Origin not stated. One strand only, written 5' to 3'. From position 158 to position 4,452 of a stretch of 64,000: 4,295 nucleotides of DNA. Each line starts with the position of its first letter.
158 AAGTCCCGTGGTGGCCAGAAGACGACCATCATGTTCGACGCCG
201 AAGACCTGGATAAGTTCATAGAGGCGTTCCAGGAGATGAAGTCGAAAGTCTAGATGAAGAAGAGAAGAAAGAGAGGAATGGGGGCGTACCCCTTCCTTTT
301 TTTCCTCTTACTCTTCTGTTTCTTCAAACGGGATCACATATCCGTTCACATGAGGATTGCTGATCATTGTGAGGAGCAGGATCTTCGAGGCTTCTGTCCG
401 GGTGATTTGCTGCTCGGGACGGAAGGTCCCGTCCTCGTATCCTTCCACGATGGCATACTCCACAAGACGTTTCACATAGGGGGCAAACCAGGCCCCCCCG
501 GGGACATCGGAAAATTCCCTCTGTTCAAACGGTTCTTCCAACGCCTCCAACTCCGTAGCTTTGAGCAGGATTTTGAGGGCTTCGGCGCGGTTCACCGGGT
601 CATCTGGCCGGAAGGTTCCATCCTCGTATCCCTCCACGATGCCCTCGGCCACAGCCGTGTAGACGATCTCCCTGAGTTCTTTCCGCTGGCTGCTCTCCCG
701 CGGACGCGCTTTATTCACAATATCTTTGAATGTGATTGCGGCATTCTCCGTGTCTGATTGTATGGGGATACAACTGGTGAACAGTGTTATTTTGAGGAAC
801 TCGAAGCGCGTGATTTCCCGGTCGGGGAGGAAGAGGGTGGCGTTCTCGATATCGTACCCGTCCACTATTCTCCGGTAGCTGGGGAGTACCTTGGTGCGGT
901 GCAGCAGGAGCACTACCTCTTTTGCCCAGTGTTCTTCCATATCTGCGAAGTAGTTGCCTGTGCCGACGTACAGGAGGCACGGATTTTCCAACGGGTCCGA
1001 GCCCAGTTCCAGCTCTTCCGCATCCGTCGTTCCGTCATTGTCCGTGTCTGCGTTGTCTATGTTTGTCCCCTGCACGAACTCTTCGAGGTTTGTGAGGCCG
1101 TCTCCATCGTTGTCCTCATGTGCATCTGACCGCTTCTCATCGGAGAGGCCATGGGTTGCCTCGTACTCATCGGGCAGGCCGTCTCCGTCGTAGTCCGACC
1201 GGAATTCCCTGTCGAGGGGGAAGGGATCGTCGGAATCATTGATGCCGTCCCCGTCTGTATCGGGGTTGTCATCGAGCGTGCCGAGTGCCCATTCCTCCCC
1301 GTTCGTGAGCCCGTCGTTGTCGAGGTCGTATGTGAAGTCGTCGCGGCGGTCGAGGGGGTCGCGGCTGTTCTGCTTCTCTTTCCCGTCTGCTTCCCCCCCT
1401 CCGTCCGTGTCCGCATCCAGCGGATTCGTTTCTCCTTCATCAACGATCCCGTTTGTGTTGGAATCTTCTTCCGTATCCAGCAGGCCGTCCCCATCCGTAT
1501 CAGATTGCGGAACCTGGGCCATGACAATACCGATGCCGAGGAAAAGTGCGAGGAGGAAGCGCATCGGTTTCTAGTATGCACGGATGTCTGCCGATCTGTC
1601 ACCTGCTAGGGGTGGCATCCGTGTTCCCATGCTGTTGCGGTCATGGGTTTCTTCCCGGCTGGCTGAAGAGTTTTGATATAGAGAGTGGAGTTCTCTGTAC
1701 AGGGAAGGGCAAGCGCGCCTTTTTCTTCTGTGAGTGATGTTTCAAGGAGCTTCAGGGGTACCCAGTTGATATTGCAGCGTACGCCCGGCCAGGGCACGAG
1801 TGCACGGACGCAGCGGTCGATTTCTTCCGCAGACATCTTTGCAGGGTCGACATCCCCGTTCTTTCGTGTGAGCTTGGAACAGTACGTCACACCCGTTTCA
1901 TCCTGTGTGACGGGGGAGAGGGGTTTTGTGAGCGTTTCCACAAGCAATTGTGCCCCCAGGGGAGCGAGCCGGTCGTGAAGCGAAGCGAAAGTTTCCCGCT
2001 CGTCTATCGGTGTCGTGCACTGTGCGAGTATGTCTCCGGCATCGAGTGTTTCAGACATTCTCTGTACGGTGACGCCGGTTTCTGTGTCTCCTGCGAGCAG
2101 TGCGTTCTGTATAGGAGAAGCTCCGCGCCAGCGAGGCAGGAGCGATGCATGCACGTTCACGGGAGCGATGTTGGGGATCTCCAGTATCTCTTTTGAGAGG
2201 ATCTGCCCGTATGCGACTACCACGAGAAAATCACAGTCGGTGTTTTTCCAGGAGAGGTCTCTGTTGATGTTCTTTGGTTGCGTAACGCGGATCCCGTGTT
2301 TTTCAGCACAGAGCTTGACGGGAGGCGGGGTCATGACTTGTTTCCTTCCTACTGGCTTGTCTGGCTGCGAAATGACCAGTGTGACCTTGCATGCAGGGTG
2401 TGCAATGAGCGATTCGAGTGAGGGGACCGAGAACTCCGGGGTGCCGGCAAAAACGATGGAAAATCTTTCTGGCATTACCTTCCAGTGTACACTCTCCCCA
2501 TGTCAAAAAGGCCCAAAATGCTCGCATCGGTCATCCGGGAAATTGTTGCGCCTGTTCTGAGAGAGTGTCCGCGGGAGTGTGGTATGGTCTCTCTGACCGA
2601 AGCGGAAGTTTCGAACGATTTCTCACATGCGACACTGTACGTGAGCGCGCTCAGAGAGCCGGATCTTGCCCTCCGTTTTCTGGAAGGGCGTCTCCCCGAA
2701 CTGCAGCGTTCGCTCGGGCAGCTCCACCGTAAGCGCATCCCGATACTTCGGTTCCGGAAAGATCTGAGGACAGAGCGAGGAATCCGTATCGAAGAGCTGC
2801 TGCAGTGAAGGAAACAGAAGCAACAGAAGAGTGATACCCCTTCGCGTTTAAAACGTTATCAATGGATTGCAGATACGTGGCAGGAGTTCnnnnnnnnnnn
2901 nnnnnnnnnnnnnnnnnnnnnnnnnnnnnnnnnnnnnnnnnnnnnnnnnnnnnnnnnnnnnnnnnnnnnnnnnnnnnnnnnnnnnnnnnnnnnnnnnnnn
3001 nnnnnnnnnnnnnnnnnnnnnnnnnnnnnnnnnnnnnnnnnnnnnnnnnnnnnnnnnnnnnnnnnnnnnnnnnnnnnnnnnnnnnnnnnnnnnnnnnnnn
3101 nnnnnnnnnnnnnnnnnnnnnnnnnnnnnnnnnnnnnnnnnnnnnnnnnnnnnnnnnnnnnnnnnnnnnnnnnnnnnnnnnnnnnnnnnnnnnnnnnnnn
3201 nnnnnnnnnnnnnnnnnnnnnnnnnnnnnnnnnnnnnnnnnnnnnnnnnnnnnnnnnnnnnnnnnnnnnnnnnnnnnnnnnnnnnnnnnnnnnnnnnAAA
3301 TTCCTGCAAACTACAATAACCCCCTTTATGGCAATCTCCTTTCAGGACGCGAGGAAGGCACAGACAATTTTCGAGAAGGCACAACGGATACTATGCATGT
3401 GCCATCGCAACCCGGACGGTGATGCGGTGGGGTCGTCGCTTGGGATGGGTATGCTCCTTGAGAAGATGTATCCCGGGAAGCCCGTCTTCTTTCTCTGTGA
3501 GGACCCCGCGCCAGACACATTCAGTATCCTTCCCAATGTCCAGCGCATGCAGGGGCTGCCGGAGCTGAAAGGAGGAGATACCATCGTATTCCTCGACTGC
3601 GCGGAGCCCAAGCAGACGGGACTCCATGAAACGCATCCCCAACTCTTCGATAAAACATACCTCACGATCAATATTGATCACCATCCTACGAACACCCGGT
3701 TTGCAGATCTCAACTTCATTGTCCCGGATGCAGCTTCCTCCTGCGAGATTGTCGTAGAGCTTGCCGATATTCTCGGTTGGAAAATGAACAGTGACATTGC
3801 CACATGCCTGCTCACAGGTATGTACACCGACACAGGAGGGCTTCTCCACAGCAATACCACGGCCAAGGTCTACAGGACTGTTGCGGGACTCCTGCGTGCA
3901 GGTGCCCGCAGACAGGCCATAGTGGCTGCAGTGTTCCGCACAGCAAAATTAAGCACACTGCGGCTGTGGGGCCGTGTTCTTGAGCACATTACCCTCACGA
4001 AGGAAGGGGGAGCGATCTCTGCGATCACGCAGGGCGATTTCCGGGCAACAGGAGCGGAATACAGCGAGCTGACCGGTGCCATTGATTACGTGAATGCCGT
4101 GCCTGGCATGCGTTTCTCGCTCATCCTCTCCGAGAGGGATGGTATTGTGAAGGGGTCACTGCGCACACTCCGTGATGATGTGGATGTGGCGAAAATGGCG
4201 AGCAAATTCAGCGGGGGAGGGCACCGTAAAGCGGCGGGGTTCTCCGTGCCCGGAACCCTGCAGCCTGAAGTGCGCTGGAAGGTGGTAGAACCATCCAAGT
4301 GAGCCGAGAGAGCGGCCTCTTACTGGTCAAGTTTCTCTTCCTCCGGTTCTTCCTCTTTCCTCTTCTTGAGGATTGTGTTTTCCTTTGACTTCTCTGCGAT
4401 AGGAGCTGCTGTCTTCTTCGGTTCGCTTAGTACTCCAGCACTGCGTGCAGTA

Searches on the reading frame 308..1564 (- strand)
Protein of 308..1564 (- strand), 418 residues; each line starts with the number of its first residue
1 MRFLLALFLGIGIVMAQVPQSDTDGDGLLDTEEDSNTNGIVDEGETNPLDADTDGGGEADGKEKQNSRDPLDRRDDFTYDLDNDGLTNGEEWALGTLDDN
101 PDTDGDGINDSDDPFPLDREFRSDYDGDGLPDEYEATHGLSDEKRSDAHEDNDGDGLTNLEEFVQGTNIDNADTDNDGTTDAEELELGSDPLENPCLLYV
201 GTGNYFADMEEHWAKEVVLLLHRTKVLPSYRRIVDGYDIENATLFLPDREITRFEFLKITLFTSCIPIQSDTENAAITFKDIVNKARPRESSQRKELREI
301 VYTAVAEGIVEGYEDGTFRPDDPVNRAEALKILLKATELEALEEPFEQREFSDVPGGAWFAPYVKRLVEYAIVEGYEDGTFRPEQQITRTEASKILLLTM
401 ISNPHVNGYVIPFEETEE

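Call 67: search_protein_families(library=pfam, proteins=[window:308-1564:-], max_evalue=0.001)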
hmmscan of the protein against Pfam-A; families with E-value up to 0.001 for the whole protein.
window:308-1564:- (418 aa): 2 families
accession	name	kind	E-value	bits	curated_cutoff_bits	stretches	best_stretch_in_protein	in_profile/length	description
PF00395.25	SLH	-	2.5e-30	104.6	20.8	2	351-392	2-43/44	S-layer homology domain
PF18884.5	TSP3_bac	-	1.2e-12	47.8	25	1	173-192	1-20/22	Bacterial TSP3 repeat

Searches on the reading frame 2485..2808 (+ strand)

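Call 67: search_protein_families(library=pfam, proteins=[window:2485-2808:+], max_evalue=0.001)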
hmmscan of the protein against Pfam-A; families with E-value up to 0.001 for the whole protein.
window:2485-2808:+ (107 aa): 1 family
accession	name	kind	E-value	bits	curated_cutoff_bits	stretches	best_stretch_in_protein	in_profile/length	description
PF02033.23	RBFA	-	1.7e-13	51.2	34.7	1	10-106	2-105/105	Ribosome-binding factor A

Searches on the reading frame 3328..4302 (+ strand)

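Call 69: search_protein_families(library=pfam, proteins=[window:3328-4302:+], max_evalue=0.001)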
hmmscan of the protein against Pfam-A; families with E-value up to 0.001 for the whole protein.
window:3328-4302:+ (324 aa): 2 families
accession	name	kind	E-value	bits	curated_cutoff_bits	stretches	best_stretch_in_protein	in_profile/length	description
PF01368.27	DHH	-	4.5e-19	69.4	28.1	1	20-165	1-125/125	DHH family, N-terminal domain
PF02272.25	DHHA1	-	1.3e-08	35.6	25.9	1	242-309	12-85/102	DHHA1 domain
